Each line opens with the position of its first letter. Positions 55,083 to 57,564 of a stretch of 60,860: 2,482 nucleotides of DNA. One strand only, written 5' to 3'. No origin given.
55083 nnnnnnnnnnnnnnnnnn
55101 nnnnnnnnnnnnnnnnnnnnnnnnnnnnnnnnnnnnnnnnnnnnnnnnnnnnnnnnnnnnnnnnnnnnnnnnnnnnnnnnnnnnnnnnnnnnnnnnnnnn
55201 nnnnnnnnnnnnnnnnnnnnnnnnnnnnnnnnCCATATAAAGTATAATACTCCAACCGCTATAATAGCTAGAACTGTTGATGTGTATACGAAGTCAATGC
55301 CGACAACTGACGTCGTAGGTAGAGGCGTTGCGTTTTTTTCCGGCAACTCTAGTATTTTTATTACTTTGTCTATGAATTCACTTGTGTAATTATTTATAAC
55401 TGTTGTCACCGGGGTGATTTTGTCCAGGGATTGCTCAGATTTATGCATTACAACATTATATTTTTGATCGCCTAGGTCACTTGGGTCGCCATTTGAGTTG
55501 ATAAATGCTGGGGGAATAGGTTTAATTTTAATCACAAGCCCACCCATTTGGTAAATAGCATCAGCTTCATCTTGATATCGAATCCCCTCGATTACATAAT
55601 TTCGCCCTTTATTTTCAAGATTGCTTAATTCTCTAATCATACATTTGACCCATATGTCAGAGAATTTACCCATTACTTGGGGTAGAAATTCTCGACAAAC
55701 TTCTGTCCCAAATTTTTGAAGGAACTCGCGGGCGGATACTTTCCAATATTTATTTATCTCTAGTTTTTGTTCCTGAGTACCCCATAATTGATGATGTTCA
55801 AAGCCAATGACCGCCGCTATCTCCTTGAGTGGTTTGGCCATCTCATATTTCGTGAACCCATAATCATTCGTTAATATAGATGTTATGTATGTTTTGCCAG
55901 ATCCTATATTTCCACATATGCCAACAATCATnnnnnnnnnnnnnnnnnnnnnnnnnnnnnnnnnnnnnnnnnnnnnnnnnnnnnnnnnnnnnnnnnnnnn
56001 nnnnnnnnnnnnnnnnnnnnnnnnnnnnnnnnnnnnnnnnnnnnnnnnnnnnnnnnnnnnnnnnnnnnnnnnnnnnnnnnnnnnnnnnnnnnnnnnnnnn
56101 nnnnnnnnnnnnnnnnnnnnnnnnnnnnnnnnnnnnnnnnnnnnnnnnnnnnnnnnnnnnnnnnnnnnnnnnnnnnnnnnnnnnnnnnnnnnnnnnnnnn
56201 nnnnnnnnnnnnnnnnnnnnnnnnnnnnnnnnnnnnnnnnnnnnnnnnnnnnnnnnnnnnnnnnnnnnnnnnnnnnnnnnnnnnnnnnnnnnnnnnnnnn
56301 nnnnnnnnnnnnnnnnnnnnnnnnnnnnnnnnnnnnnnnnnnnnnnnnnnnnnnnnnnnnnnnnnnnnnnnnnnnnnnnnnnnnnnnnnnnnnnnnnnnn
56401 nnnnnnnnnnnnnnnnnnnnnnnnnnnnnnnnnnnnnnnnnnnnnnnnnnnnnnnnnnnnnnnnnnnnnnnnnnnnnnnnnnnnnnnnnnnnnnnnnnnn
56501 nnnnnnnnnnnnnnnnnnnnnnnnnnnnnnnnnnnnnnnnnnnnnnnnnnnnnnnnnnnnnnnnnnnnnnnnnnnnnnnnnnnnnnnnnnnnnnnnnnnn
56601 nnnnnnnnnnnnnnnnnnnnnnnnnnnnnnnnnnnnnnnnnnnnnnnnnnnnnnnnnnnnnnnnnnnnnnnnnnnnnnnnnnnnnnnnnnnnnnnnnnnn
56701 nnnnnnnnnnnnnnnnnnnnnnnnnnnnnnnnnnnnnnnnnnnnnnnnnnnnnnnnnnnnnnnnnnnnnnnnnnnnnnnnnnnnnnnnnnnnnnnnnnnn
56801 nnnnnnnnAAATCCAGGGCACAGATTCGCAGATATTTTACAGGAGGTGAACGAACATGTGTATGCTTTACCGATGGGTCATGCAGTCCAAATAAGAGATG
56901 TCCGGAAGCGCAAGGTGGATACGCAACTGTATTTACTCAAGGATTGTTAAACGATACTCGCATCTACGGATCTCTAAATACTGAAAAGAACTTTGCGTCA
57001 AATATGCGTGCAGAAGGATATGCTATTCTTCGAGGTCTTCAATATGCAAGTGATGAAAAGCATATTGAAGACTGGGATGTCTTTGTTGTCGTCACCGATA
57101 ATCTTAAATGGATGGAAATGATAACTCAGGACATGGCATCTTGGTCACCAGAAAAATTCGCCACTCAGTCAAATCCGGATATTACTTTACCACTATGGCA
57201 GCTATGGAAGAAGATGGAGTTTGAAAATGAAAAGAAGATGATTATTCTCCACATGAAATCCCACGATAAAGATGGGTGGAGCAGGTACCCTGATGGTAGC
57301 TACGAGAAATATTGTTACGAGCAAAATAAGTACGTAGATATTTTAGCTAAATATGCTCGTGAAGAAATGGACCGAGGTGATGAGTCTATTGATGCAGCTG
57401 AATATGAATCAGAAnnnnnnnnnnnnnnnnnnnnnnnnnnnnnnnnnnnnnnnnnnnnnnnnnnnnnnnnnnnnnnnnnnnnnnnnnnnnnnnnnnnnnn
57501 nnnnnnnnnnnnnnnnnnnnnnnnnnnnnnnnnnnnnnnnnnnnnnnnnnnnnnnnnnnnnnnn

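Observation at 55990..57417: Uracil-DNA glycosylase and RNase H1 in one polypeptide, joined by a microsatellite-encoded (SPA)n linker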

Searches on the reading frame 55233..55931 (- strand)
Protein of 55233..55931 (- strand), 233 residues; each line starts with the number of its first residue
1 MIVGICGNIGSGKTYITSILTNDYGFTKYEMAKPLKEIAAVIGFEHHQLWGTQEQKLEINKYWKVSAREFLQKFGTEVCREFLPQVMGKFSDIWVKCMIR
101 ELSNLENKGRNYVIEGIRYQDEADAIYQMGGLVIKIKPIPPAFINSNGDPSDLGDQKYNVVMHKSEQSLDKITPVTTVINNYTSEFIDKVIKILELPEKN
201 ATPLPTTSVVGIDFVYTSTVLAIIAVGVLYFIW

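Call 10: search_protein_families(library=pfam, proteins=[window:55233-55931:-], max_evalue=0.001)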
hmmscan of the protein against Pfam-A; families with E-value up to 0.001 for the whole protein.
window:55233-55931:- (233 aa): 1 family
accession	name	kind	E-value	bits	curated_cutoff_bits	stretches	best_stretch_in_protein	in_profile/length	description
PF21448.3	DNMK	-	1.4e-10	41.6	27.1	1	52-136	117-194/232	Deoxynucleotide monophosphate kinase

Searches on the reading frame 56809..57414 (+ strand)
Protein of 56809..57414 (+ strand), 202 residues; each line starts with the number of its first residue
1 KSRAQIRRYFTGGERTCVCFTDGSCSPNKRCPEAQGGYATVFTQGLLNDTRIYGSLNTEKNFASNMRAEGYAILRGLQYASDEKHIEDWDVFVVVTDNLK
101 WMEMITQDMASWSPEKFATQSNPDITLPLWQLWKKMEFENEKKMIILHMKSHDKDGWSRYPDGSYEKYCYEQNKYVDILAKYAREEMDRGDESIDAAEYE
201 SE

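Call 23: find_homologous_proteins(query=window:56809-57414:+)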
Query seq(202 aa) (202 aa): 2 proteins with E <= 0.001 among 17 candidates.
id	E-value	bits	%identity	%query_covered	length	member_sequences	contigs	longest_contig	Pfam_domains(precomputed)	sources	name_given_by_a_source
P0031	1.8e-47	180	47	93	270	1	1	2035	PF00075.31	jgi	jgi:ribonuclease HI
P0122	1.3e-44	170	43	90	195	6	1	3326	PF00075.31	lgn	-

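Call 25: find_encoding_contigs(protein=P0122, flank=5000, max_places=4)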
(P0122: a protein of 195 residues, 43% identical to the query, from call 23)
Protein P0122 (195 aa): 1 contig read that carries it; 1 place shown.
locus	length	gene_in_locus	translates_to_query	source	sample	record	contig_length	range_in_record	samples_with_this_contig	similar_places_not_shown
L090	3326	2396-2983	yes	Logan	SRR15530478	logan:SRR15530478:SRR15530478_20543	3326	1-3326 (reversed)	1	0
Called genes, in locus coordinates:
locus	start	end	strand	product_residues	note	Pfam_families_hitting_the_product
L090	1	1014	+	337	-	?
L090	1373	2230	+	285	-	PF00096:zf-C2H2 (faint)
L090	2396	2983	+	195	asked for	PF00075:RNase_H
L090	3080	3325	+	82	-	?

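Call 36: search_solved_structures(query=window:56809-57414:+, max_evalue=10, show_alignments=2)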
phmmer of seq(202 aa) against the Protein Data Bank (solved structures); distinct sequences matched with E-value up to 10: 0.

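Call 40: search_solved_structures(query=A2, max_evalue=1, show_alignments=2)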
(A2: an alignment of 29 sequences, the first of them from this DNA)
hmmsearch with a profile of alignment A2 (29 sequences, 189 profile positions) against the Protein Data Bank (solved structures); distinct sequences matched with E-value up to 1: 186 (the best 60 are shown).
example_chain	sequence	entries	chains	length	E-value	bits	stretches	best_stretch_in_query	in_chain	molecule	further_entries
3h08_A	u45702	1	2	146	5e-16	62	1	2-163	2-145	Rnh (Ribonuclease H)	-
3aa2_A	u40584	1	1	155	6.5e-16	61.6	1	3-149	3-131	Ribonuclease HI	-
3aa4_A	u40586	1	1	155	1.8e-15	60.2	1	3-149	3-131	Ribonuclease HI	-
3aa3_A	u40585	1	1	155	2e-15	60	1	3-149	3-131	Ribonuclease HI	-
1gob_A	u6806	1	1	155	5.4e-15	58.6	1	3-149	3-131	RIBONUCLEASE H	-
3aa5_X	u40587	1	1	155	7.5e-15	58.2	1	3-149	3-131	Ribonuclease HI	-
1rch_A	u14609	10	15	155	1.4e-14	57.3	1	3-149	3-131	RIBONUCLEASE HI | RIBONUCLEASE H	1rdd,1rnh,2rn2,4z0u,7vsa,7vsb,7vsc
1law_A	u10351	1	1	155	1.6e-14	57.1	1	3-149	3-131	RIBONUCLEASE H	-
2qk9_A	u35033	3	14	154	1.7e-14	57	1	5-143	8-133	Ribonuclease H1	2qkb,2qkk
1kvc_A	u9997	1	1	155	1.8e-14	57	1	3-147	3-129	RIBONUCLEASE H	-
1kvb_A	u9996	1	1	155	1.8e-14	56.9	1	3-148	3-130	RIBONUCLEASE H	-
1rbs_A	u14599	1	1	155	2e-14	56.8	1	3-149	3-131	RIBONUCLEASE H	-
1lav_A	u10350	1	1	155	2e-14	56.8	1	3-149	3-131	RIBONUCLEASE H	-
8swb_A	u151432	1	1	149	2.1e-14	56.7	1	5-143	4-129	Ribonuclease H1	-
1kva_A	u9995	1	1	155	2.2e-14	56.7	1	3-146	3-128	RIBONUCLEASE H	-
6vrd_A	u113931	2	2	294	1.2e-13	54.2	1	5-143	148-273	Ribonuclease H1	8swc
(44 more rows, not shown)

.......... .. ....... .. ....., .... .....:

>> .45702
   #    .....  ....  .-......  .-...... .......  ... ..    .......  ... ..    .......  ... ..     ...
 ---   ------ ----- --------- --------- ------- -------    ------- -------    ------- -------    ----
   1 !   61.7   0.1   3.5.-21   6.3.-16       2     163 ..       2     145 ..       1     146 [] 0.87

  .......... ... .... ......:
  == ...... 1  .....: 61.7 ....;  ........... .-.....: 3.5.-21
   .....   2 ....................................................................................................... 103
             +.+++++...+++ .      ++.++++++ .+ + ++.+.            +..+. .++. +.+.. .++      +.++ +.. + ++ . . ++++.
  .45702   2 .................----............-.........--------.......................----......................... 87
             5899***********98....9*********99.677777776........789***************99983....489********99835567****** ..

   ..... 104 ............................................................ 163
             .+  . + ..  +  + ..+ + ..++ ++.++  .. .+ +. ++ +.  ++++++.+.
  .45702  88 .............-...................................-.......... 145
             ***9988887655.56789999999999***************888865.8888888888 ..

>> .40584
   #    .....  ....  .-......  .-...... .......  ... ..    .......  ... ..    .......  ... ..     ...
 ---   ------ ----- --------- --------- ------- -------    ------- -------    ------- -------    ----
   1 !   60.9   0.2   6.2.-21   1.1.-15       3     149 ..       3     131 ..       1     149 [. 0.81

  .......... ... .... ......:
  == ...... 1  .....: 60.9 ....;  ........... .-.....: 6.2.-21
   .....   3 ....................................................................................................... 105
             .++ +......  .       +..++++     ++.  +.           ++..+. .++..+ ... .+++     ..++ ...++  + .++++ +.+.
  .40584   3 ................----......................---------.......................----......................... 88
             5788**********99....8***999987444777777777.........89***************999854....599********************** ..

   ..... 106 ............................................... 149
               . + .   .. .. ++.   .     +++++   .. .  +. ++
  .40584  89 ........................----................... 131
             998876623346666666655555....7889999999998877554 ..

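Call 48: predict_structure(alignment_id=A2)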
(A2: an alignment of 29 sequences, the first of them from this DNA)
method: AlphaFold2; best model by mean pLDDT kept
length: 190 residues; sequences in the alignment: 29
mean_pLDDT: 96.4   pTM: 0.92
mean pLDDT of the five models: 96.4, 96.3, 96.3, 96.1, 95.8
residues with pLDDT >= 90: 180; 70-90: 9; 50-70: 1; < 50: 0
segments of 3 or more residues with pLDDT < 50: none
pLDDT, mean of each block of 10 residues (from residue 1): 95 97 98 96 98 98 98 94 98 97 97 98 97 96 96 97 98 98 85
secondary structure, 60 per line:
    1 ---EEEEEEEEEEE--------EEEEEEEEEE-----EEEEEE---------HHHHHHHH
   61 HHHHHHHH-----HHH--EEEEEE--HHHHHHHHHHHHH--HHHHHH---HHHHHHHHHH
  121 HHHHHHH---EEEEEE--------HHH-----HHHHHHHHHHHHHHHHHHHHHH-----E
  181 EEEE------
elements in order: E4-14 E23-32 E38-43 H53-68 E79-84 H87-99 H102-107 H111-127 E131-136 H153-174 E180-184

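Call 55: fold_search(model_id=the predicted structure, library=pdb)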
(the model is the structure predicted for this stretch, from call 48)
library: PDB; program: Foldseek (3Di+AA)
matches with E <= 10: 997; with E <= 0.001: 48
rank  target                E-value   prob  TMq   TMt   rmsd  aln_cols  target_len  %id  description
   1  1wsj_C                3.5e-09  1.00  0.65  0.81   3.4       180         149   18  Crystal structure of E.coli RNase HI active site mutant (K87A/H124A) (released 2004-11-23)
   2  3v1o                  8.7e-09  1.00  0.50  0.57   4.9       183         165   18  Crystal structures of the reverse transcriptase-associated ribonuclease H domain of xenotropic murine leukemia-virus rel (released 2012-03-14)
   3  6vrd_A                1.2e-08  1.00  0.63  0.78   3.7       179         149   18  Crystal structure of RNase H/RNA/PS-ASO complex at an atomic level (released 2021-02-10)
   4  2z1h                  1.7e-08  1.00  0.64  0.78   3.3       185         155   19  Crystal structure of E.coli RNase HI surface charged mutant(Q4R/T92K/Q105K/Q113R/Q115K/N143K/T145K) (released 2007-11-13)
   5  4e19_B                2.2e-08  1.00  0.50  0.69   4.1       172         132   18  Crystal structure of RNase H1 from halophilic archaeon Halobacterium salinarum NRC-1 (released 2013-03-06)
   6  2qkk_M                4.6e-08  1.00  0.61  0.79   3.5       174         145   20  Human RNase H catalytic domain mutant D210N in complex with 14-mer RNA/DNA hybrid (released 2007-11-13)
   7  1wsj_H                4.9e-08  1.00  0.63  0.78   3.4       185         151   17  Crystal structure of E.coli RNase HI active site mutant (K87A/H124A) (released 2004-11-23)
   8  1g15                  4.9e-08  1.00  0.59  0.77   3.4       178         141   18  CO-CRYSTAL OF E. COLI RNASE HI WITH TWO MN2+ IONS BOUND IN THE THE ACTIVE SITE (released 2001-03-14)
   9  2qkk_F                5.6e-08  1.00  0.59  0.72   4.5       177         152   18  Human RNase H catalytic domain mutant D210N in complex with 14-mer RNA/DNA hybrid (released 2007-11-13)
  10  4ibn                  5.9e-08  1.00  0.60  0.55   5.0       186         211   18  Crystal structure of LC9-RNase H1, a type 1 RNase H with the type 2 active-site motif (released 2013-03-20)
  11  2z1j                  6.8e-08  1.00  0.59  0.72   5.3       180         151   19  Crystal structure of E.coli RNase HI surface charged mutant(Q4R/T40E/Q72H/Q76K/Q80E/T92K/Q105K/Q113R/Q115K/N143K/T145K) (released 2007-11-13)
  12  8swc_A                7.2e-08  1.00  0.62  0.78   3.7       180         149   19  RNase H complex with ASO (OOO) and RNA (released 2024-06-19)
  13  3aa4                  7.2e-08  1.00  0.58  0.71   5.1       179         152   19  A52V E.coli RNase HI (released 2010-10-06)
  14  1wsh_B                8.3e-08  1.00  0.62  0.76   3.5       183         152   18  Crystal structure of E.coli RNase HI active site mutant (E48A/K87A) (released 2004-11-23)
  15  2qkk_N                1.0e-07  1.00  0.58  0.74   3.9       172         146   19  Human RNase H catalytic domain mutant D210N in complex with 14-mer RNA/DNA hybrid (released 2007-11-13)
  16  4e19_A                1.0e-07  1.00  0.53  0.73   3.7       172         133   17  Crystal structure of RNase H1 from halophilic archaeon Halobacterium salinarum NRC-1 (released 2013-03-06)
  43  3u3g_A                3.1e-06  1.00  0.49  0.63   4.9       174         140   16  Structure of LC11-RNase H1 Isolated from Compost by Metagenomic Approach: Insight into the Structural Bases for Unusua (released 2012-03-07)
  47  4h8k_A                8.5e-05  1.00  0.54  0.71   4.2       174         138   16  Crystal structure of LC11-RNase H1 in complex with RNA/DNA hybrid (released 2013-09-25)
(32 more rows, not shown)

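Call 60: find_related_loci(query=A3, collection=viral_contigs, flank=5000)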
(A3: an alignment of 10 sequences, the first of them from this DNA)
Query A3 (190 aa) in viral_contigs; peptide patterns used: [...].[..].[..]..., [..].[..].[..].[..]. (x = any residue, [..] = any of these).
465 stretches matched a pattern; 5 encode a relative of the query (tblastn E <= 1e-3); 5 distinct loci.
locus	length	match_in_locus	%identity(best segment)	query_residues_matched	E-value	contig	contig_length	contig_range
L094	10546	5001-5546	44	6-187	3e-49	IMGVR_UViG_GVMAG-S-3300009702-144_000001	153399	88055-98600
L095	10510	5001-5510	38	6-180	8e-43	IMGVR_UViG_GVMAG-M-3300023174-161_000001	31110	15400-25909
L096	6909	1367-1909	35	4-182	4e-39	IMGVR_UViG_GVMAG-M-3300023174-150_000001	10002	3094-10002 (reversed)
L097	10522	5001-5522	37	6-178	2e-27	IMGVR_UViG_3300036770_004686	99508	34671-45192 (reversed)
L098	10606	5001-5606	38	6-175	1e-34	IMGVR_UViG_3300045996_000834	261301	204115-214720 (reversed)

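Call 71: find_related_loci(query=A3, collection=genome_contigs, flank=3000)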
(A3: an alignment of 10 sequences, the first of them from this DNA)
Query A3 (190 aa) in genome_contigs; peptide patterns used: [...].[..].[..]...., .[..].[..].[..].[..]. (x = any residue, [..] = any of these).
54 stretches matched a pattern, but none encodes a relative of the query by tblastn (E <= 1e-3).
